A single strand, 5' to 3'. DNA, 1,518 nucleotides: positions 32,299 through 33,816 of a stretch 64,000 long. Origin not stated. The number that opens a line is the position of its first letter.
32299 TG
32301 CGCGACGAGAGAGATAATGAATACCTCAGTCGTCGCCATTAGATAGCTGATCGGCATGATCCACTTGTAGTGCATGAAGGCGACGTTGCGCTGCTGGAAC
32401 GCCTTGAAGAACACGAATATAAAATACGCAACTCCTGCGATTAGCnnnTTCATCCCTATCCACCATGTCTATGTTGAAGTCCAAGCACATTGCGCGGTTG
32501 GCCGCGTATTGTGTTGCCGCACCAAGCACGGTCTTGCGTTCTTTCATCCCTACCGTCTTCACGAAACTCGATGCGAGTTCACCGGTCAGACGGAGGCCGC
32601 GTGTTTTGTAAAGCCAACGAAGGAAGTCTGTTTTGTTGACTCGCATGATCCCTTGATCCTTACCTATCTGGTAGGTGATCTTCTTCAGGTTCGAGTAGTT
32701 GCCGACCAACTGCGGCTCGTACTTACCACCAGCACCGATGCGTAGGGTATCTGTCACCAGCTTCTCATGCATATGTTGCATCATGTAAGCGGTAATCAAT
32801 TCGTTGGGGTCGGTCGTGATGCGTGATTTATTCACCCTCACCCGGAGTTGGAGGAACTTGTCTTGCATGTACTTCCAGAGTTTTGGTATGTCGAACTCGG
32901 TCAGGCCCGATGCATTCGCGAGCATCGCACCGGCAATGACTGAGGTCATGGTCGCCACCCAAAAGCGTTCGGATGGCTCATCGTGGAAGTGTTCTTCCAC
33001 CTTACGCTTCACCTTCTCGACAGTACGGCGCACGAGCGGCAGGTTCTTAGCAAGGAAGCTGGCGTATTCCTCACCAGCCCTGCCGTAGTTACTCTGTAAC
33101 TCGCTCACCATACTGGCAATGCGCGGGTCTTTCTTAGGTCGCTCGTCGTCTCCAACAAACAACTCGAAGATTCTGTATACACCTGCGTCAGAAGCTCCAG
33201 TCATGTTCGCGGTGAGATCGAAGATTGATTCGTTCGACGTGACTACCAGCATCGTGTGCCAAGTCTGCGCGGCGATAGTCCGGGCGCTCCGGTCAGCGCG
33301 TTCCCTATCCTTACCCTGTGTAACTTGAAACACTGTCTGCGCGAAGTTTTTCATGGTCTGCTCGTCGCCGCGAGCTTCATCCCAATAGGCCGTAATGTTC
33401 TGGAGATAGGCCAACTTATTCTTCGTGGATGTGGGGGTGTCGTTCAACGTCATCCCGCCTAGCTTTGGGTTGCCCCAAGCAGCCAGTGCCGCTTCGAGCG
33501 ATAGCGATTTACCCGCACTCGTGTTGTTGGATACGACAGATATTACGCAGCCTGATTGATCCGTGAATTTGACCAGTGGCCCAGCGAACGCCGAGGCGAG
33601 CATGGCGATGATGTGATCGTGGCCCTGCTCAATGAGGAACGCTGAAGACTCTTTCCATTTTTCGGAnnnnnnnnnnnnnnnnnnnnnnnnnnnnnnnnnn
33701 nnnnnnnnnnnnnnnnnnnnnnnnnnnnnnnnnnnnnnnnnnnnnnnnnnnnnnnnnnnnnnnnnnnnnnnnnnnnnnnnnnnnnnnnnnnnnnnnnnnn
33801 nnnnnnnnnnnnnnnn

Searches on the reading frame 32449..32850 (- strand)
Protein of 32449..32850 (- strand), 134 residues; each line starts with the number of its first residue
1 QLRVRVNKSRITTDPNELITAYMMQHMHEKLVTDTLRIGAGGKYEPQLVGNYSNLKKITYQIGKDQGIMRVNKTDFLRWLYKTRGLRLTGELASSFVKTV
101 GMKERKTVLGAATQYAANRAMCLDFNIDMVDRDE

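Call 87: search_protein_families(library=pfam, proteins=[window:32449-32850:-], max_evalue=10)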
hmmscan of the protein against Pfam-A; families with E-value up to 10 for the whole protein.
window:32449-32850:- (134 aa): 0 families

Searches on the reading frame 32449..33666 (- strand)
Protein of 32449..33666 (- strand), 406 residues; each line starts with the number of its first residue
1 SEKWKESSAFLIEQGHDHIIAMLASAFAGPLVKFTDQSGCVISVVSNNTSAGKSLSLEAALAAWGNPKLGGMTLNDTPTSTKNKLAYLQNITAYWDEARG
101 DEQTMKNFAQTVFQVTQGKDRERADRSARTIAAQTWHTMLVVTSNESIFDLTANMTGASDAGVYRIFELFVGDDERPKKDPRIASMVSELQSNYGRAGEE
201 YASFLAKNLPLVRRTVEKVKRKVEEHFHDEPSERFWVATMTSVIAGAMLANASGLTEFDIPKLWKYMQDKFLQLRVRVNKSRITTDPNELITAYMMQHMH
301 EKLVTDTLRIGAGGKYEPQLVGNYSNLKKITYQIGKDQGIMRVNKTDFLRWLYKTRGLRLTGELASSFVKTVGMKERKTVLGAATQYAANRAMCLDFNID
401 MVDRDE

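Call 86: find_homologous_proteins(query=window:32449-33666:-, max_evalue=0.00001)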
Query window:32449-33666:- (406 aa): 2 proteins with E <= 0.00001 among 8000 candidates.
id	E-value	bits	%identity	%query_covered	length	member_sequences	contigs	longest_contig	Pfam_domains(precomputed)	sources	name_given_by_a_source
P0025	4.5e-119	416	46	99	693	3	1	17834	PF06048.18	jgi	jgi:hypothetical protein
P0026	3.0e-7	48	24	50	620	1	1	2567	PF06048.18,PF18662.8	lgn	-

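Call 87: search_protein_families(library=pfam, proteins=[P0025, P0026], max_evalue=10)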
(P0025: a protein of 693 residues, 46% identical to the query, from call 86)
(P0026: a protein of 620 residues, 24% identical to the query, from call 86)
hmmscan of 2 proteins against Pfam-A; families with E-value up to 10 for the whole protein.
P0025 (693 aa): 2 families
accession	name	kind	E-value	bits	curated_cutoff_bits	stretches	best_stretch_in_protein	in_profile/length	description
PF06048.17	DUF927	-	2.7e-20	73.7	22.6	1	169-414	58-282/284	Domain of unknown function (DUF927)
PF13660.11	DUF4147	-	0.13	12.2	23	1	145-196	105-156/234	Domain of unknown function (DUF4147)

P0026 (620 aa): 3 families
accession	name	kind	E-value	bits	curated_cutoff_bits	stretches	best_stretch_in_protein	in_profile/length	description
PF06048.17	DUF927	-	1.6e-44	153.1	22.6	1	104-376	3-279/284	Domain of unknown function (DUF927)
PF18662.7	HTH_56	-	8.4e-08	32.7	26.2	1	507-611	2-106/111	Cch helix turn helix domain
PF22768.1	SPP1_Dit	-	0.14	12.8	25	1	147-200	20-73/97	Siphovirus-type tail component, C-terminal domain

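Call 93: predict_structure(alignment_id=A3)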
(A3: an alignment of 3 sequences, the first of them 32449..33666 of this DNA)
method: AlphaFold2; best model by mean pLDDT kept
length: 406 residues; sequences in the alignment: 3
mean_pLDDT: 46.1   pTM: 0.31
mean pLDDT of the five models: 46.1, 43.1, 35.7, 33.7, 32.9
residues with pLDDT >= 90: 0; 70-90: 39; 50-70: 96; < 50: 271
segments of 3 or more residues with pLDDT < 50: 1-40, 59-102, 116-139, 156-165, 174-216, 222-283, 300-327, 335-337, 382-390, 402-406
pLDDT, mean of each block of 10 residues (from residue 1): 31 32 32 37 57 51 39 32 33 42 52 50 32 39 56 47 48 46 40 39 40 47 45 39 40 40 40 30 58 59 39 35 43 54 73 65 79 76 41 71 38
secondary structure, 60 per line:
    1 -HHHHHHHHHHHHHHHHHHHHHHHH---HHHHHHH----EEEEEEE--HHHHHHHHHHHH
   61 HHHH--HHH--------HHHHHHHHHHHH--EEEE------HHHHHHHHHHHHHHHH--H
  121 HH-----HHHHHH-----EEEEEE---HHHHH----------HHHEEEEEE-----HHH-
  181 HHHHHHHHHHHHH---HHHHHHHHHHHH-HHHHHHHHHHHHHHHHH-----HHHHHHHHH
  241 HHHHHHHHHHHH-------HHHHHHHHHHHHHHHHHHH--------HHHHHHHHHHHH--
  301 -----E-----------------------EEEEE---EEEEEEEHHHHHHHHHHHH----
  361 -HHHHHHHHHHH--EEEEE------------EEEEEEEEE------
elements in order: H2-25 H29-35 E40-46 H49-64 H78-89 E92-95 H102-117 H128-133 E139-144 H148-152 E166-171 H181-193 H197-208 H210-226 H232-252 H260-278 H287-298 E330-334 E338-344 H345-356 H362-372 E375-379 E392-400

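Call 95: fold_search(model_id=the predicted structure, library=pdb)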
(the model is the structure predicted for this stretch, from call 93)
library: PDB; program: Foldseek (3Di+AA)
matches with E <= 10: 472; with E <= 0.001: 2
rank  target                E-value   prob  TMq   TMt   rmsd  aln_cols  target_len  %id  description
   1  5dgk_B                3.1e-08  1.00  0.26  0.23  13.5       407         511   16  SCCmec type IV Cch - active helicase (released 2016-08-24)
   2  5dgk_A                3.1e-08  1.00  0.26  0.23  13.4       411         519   16  SCCmec type IV Cch - active helicase (released 2016-08-24)
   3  9kbi_F                3.7e-02  0.84  0.20  0.26  13.4       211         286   14  The structure of B19V NS1_2-570/dsDNA/AMPPNP (released 2025-07-09)
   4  4db2_A                5.1e-02  0.23  0.15  0.21  18.8       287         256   10  Mss116p DEAD-box helicase domain 2 bound to an RNA duplex (released 2012-08-29)
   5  9kbj_B                7.0e-02  0.82  0.20  0.27  11.1       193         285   14  The structure of B19V NS1_200-501/AMPPNP (released 2025-07-09)
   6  1d6j_A                8.7e-02  0.57  0.17  0.32  10.8       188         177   13  CRYSTAL STRUCTURE OF ADENOSINE 5'-PHOSPHOSULFATE (APS) KINASE FROM PENICILLIUM CHRYSOGENUM (released 2000-02-23)
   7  9kbj_C                9.6e-02  0.63  0.19  0.25  12.5       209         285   16  The structure of B19V NS1_200-501/AMPPNP (released 2025-07-09)
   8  7jgr_C                9.6e-02  0.20  0.16  0.12  15.4       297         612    9  Structure of Drosophila ORC bound to DNA (84 bp) and Cdc6 (released 2020-09-09)
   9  1jr3_D                1.0e-01  0.14  0.14  0.16  20.7       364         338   10  Crystal Structure of the Processivity Clamp Loader Gamma Complex of E. coli DNA Polymerase III (released 2001-09-26)
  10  7mcs_E                1.2e-01  0.15  0.13  0.13  20.5       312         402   10  Cryo-electron microscopy structure of TnsC(1-503)A225V bound to DNA (released 2022-02-23)
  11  4db2_C                1.2e-01  0.10  0.11  0.14  19.2       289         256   10  Mss116p DEAD-box helicase domain 2 bound to an RNA duplex (released 2012-08-29)
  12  3w0l_D                1.4e-01  0.18  0.17  0.14  16.0       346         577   10  The crystal structure of Xenopus Glucokinase and Glucokinase Regulatory Protein complex (released 2013-07-17)
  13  1w5s_A                1.5e-01  0.23  0.19  0.20  19.5       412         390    8  Structure of the Aeropyrum Pernix ORC2 protein (ADP form) (released 2004-10-05)
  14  8glu_F                1.7e-01  0.13  0.13  0.13  20.6       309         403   12  CryoEM structure of TnsC(1-503) bound to TnsD(1-318) from E.coli Tn7 (released 2024-07-31)
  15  2lrh_MODEL_1_A        1.8e-01  0.82  0.16  0.40   7.8       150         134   11  Solution NMR structure of de novo designed protein, p-loop ntpase fold, Northeast Structural Genomics Consorti (released 2012-07-04)
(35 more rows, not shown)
